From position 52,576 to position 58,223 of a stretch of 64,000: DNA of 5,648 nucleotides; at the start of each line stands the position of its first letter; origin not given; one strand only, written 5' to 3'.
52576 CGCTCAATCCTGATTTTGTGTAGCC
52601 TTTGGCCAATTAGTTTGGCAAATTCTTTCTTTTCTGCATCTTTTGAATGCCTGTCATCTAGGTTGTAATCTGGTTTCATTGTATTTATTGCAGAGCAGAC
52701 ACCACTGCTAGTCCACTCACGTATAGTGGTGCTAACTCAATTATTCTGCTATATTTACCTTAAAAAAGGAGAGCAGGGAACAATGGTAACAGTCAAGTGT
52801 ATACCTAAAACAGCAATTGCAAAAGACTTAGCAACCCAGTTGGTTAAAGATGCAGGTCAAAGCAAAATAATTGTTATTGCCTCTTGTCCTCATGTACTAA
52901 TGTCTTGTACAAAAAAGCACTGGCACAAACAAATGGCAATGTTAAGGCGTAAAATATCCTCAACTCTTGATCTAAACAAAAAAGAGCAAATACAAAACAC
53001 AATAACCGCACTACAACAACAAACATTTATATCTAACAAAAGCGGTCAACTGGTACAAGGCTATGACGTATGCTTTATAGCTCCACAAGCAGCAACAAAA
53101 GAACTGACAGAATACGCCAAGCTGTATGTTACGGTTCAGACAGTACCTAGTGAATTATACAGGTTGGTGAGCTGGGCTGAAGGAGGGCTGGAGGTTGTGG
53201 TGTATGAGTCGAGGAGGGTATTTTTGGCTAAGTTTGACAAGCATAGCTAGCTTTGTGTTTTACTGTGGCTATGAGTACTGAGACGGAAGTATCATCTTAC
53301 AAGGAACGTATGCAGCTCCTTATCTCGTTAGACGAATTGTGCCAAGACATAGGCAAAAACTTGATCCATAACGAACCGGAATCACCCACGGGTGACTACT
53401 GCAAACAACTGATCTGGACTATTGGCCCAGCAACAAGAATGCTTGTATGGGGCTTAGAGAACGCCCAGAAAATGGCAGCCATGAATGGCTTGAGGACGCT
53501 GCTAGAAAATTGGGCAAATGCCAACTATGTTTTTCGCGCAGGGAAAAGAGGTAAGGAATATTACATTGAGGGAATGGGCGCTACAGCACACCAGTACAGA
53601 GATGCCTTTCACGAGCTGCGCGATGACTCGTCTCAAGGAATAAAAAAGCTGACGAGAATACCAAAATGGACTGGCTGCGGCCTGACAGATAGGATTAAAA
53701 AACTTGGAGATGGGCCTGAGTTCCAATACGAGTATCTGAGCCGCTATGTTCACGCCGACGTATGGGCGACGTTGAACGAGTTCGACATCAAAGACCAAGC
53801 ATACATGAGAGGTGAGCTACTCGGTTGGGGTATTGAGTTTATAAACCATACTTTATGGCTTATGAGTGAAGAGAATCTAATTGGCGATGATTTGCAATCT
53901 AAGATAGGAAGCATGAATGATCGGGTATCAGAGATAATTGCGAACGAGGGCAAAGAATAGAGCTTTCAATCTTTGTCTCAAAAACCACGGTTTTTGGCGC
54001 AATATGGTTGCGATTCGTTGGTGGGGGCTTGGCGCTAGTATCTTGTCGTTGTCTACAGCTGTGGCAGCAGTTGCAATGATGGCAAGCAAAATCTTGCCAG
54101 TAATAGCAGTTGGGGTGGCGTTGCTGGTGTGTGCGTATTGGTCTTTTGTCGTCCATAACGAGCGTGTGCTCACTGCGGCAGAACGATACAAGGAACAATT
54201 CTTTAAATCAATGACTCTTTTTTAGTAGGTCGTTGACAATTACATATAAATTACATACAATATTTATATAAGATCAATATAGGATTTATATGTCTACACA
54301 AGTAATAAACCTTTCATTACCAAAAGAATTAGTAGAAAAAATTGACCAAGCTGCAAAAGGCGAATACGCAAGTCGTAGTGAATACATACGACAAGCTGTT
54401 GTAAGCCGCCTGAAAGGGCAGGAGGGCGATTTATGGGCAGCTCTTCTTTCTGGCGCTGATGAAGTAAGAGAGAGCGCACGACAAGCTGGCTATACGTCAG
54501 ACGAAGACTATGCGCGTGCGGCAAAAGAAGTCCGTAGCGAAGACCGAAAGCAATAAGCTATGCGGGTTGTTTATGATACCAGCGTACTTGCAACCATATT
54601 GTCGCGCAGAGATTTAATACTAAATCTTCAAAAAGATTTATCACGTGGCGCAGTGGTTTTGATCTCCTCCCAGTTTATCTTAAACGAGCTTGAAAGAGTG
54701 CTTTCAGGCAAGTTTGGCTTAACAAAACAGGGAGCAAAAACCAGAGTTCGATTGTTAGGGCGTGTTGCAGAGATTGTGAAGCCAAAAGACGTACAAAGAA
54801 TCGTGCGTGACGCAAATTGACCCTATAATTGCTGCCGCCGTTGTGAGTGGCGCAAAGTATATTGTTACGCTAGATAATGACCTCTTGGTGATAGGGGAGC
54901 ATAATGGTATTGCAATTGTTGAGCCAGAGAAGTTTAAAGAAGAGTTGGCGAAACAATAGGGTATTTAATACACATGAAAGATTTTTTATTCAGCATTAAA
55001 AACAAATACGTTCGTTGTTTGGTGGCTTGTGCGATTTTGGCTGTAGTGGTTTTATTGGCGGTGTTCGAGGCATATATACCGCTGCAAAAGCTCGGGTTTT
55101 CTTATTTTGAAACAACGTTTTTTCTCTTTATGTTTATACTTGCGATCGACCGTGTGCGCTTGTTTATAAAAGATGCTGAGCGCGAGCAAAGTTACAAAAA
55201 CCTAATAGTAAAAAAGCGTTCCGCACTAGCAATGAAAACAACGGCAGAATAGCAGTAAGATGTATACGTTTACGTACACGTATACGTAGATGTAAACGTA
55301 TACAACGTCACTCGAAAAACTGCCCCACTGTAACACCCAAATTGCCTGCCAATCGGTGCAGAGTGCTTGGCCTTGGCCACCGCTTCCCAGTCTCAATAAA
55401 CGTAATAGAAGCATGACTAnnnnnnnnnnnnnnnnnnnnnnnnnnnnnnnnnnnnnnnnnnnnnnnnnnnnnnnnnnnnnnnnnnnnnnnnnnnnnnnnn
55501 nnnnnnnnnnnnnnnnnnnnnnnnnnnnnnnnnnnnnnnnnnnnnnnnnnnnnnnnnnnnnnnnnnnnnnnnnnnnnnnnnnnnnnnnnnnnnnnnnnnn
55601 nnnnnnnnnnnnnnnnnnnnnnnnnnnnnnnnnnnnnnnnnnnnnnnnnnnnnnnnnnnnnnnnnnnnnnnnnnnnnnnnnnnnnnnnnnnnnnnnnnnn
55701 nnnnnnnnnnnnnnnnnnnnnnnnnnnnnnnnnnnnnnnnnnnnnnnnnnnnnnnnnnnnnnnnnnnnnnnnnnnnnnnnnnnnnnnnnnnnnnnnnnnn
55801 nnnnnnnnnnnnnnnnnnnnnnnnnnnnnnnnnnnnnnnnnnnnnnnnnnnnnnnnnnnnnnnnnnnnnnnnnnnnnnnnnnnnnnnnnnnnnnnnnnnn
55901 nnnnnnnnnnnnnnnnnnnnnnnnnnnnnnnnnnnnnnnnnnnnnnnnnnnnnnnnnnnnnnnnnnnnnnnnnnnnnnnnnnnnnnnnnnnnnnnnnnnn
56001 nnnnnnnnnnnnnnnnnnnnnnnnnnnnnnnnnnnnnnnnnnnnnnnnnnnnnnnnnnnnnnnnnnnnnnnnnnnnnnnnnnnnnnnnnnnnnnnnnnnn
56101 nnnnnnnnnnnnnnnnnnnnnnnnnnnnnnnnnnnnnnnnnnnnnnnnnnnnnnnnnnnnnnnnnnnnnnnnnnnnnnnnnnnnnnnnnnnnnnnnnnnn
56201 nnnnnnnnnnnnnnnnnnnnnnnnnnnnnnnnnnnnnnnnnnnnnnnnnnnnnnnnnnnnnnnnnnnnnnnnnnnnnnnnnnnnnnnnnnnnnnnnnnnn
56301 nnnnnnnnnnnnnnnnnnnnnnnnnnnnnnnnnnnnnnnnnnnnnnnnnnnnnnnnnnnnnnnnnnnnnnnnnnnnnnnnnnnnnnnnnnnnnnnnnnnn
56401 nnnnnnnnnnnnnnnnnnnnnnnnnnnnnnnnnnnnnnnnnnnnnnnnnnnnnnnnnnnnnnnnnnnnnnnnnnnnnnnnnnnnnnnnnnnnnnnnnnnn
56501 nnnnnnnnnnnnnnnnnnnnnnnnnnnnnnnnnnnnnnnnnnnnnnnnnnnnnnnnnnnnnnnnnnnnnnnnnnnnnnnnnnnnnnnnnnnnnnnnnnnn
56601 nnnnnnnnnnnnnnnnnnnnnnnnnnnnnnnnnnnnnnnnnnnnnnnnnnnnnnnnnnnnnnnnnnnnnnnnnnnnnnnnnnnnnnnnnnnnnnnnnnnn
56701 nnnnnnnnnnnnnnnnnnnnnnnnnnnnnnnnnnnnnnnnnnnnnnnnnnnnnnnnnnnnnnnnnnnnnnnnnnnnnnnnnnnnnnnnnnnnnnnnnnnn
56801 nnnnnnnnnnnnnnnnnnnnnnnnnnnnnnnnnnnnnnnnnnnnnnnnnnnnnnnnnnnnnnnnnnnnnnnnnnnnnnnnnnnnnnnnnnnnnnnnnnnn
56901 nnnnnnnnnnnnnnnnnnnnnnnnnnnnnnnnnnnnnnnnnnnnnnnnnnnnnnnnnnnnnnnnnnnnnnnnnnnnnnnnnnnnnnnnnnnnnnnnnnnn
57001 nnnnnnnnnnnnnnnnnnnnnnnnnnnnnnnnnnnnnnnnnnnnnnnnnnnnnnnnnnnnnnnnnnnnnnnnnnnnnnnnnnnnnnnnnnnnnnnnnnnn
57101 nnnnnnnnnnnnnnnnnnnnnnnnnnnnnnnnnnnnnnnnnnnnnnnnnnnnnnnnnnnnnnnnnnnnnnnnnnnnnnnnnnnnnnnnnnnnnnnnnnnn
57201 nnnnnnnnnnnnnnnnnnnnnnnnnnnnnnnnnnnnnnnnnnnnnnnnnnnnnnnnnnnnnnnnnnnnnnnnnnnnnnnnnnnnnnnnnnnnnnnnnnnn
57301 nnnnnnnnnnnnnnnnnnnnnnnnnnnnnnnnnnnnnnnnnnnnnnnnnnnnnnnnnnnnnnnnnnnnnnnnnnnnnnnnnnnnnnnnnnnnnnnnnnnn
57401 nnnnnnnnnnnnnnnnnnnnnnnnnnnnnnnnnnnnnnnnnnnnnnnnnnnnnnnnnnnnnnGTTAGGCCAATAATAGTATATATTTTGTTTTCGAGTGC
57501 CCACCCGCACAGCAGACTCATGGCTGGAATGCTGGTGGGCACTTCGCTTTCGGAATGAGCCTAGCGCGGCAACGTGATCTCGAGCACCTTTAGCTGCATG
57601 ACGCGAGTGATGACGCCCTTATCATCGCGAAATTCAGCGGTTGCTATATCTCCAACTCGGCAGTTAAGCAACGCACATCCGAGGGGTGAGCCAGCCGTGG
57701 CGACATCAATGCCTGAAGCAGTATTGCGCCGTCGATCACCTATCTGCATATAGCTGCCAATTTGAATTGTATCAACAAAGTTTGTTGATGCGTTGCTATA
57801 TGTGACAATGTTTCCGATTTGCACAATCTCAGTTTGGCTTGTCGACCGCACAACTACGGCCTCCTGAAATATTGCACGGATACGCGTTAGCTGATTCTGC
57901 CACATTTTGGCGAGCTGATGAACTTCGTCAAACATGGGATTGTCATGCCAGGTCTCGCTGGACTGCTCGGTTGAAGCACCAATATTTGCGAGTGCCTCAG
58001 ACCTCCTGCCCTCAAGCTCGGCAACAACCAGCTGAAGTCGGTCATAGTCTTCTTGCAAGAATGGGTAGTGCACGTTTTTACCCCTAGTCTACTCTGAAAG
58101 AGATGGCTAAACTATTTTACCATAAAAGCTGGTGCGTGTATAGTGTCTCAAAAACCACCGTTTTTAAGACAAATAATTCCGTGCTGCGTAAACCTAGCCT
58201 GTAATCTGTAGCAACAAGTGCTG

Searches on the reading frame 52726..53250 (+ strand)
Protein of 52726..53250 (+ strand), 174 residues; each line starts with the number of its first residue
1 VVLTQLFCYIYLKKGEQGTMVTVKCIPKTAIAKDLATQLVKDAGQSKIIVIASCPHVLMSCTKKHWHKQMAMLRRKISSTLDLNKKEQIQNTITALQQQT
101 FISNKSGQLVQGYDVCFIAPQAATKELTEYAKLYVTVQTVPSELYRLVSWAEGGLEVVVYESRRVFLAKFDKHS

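Call 6: search_protein_families(library=pfam, proteins=[window:52726-53250:+], max_evalue=0.01)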
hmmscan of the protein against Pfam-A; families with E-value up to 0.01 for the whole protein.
window:52726-53250:+ (174 aa): 0 families

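Call 8: search_protein_families(library=padloc, proteins=[window:52726-53250:+], max_evalue=0.01)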
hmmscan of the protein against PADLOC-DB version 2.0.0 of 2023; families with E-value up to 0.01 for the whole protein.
window:52726-53250:+ (174 aa): 0 families

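Call 22: find_encoding_contigs(protein=window:52726-53250:+, flank=10000, max_places=10)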
Protein window:52726-53250:+ (174 aa): no gene with exactly this product is on record in the collection.

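Call 31: search_protein_families(library=ncbifam, proteins=[window:52726-53250:+], max_evalue=0.01)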
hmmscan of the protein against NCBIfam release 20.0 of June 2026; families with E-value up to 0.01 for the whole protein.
window:52726-53250:+ (174 aa): 0 families

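Call 48: search_protein_representatives(protein=window:52783-53250:+)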
Query: 155 residues. Proteins with E-value up to 0.001 (for the whole library): 60; up to 1e-10: 6; up to 1e-30: 1. The best 60 are listed.
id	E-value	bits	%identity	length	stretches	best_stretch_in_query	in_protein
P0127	5.4e-96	334.4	100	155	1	1-155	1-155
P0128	1.2e-26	109.8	44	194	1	14-145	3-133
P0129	9.7e-22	93.9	46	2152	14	116-140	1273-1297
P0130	7.1e-19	84.6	46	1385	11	115-140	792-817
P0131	2.2e-15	73.3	45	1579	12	108-153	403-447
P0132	2.3e-14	70.0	44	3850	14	108-140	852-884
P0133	5.0e-09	52.7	37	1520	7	116-137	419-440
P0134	2.7e-08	50.4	35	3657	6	114-138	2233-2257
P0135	6.2e-08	49.2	28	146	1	11-142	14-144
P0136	7.1e-08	49.0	35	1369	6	115-153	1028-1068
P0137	1.2e-07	48.2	31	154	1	12-143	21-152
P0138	4.5e-07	46.4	25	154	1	9-145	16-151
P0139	5.0e-07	46.2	43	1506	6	107-149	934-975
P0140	7.5e-07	45.7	26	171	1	8-141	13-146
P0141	1.2e-06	45.0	30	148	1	11-143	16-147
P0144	2.4e-06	44.0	28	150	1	14-144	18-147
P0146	4.1e-06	43.3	26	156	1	10-141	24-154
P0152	1.2e-05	41.8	31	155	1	10-141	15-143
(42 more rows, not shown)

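Call 49: search_protein_families(library=pfam, proteins=[P0135, P0137, P0138, P0140, P0141, P0144, P0146, P0152], max_evalue=0.01)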
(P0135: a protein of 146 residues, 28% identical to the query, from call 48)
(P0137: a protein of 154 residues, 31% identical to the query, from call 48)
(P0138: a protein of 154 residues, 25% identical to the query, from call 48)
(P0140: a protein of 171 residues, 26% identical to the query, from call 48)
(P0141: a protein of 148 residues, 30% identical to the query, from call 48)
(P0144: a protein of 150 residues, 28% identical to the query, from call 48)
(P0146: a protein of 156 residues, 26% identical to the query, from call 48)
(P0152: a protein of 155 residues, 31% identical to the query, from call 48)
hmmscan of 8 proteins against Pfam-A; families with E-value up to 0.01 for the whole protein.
P0135 (146 aa): 0 families

P0137 (154 aa): 0 families

P0138 (154 aa): 0 families

P0140 (171 aa): 0 families

P0141 (148 aa): 0 families

P0144 (150 aa): 0 families

P0146 (156 aa): 0 families

P0152 (155 aa): 0 families
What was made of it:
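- Tried and rejected: ORF155 homologs have no Pfam family (call 49).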

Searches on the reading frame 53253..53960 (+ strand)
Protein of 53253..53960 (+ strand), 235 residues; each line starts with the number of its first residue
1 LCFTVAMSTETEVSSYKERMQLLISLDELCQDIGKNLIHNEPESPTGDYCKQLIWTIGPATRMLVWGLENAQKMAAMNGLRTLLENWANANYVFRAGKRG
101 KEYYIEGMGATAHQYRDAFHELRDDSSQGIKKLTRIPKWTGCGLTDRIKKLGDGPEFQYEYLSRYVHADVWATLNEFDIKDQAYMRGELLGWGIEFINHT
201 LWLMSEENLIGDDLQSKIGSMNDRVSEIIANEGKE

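Call 6: search_protein_families(library=pfam, proteins=[window:53253-53960:+], max_evalue=0.01)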
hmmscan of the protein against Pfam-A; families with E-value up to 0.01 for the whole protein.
window:53253-53960:+ (235 aa): 1 family
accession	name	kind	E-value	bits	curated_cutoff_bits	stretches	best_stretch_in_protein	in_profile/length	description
PF18928.5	DUF5677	-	7.2e-05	23.4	27.1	1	69-177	23-159/166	Family of unknown function (DUF5677)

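Call 8: search_protein_families(library=padloc, proteins=[window:53253-53960:+], max_evalue=0.01)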
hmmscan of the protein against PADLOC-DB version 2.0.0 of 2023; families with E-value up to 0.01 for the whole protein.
window:53253-53960:+ (235 aa): 0 families

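Call 31: search_protein_families(library=ncbifam, proteins=[window:53271-53960:+], max_evalue=0.01)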
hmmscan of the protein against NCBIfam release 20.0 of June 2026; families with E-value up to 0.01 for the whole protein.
window:53271-53960:+ (229 aa): 0 families

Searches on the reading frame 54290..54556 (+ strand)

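Call 55: search_protein_families(library=pfam, proteins=[window:54290-54556:+], max_evalue=0.01)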
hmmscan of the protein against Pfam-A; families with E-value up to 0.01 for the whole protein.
window:54290-54556:+ (88 aa): 2 families
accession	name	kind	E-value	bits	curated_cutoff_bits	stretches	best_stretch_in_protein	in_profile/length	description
PF01402.27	RHH_1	-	7.4e-08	32.5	20.5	1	6-37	2-33/39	Ribbon-helix-helix protein, copG family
PF15919.11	HicB_lk_antitox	-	6.1e-05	23.6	27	1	4-36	90-122/123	HicB_like antitoxin of bacterial toxin-antitoxin system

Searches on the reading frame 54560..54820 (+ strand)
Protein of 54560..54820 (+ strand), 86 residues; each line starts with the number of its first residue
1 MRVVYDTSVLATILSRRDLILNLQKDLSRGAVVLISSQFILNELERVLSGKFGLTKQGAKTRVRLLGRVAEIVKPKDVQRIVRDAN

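Call 55: search_protein_families(library=pfam, proteins=[window:54560-54820:+], max_evalue=0.01)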
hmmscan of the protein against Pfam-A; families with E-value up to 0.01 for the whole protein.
window:54560-54820:+ (86 aa): 1 family
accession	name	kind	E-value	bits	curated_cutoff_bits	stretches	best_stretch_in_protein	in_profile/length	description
PF13470.12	PIN_3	-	3.2e-05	25.2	27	1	2-83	1-87/115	PIN domain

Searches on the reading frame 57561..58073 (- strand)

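Call 55: search_protein_families(library=pfam, proteins=[window:57561-58073:-], max_evalue=0.01)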
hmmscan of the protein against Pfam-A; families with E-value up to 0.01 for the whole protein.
window:57561-58073:- (170 aa): 1 family
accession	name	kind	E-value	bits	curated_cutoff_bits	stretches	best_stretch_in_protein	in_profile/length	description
PF01272.25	GreA_GreB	-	3.3e-05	24.2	26.9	1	81-151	3-66/77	Transcription elongation factor, GreA/GreB, C-term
